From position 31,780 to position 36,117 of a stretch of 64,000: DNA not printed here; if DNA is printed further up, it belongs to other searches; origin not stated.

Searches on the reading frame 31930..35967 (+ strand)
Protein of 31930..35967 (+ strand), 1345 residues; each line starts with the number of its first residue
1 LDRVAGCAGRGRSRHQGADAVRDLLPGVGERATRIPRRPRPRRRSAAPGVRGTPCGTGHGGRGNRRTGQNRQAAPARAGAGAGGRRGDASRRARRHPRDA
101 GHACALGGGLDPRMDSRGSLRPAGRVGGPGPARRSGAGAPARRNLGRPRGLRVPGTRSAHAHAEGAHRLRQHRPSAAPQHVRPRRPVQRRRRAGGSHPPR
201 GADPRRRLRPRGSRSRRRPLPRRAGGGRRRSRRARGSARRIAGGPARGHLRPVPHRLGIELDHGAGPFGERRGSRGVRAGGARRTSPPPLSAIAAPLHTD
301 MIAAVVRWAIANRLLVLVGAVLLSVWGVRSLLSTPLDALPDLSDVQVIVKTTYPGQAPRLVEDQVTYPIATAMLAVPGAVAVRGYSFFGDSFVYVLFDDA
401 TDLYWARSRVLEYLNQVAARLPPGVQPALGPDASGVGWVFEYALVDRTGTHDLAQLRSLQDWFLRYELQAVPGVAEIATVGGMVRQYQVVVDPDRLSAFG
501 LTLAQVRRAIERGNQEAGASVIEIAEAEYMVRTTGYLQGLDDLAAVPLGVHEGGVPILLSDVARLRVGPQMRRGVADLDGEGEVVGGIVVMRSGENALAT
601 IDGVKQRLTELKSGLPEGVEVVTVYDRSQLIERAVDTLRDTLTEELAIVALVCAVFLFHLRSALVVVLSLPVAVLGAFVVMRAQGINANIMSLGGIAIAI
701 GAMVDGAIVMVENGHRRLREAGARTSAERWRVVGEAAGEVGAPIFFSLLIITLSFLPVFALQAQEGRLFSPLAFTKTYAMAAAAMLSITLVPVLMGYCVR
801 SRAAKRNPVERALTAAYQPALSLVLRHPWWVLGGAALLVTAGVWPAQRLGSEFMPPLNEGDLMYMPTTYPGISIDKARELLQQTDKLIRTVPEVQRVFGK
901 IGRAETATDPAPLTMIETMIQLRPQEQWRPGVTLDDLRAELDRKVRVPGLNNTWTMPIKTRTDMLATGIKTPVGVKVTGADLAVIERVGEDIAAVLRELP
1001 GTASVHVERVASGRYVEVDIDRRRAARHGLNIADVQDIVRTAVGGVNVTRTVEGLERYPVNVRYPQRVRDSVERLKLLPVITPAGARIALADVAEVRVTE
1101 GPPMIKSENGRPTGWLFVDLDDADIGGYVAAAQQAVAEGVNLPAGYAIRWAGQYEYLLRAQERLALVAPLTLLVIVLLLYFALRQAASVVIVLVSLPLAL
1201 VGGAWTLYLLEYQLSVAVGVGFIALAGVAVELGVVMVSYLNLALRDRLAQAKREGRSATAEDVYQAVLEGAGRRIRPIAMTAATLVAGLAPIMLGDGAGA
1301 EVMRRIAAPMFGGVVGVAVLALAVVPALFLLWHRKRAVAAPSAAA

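Call 61: search_protein_families(library=pfam, proteins=[window:31930-35967:+], max_evalue=0.00001)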
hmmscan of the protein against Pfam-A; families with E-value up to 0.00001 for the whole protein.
window:31930-35967:+ (1345 aa): 1 family
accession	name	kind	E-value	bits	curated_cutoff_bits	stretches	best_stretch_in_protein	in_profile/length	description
PF00873.25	ACR_tran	-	1.9e-233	777.8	28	1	306-1332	2-1020/1021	AcrB/AcrD/AcrF family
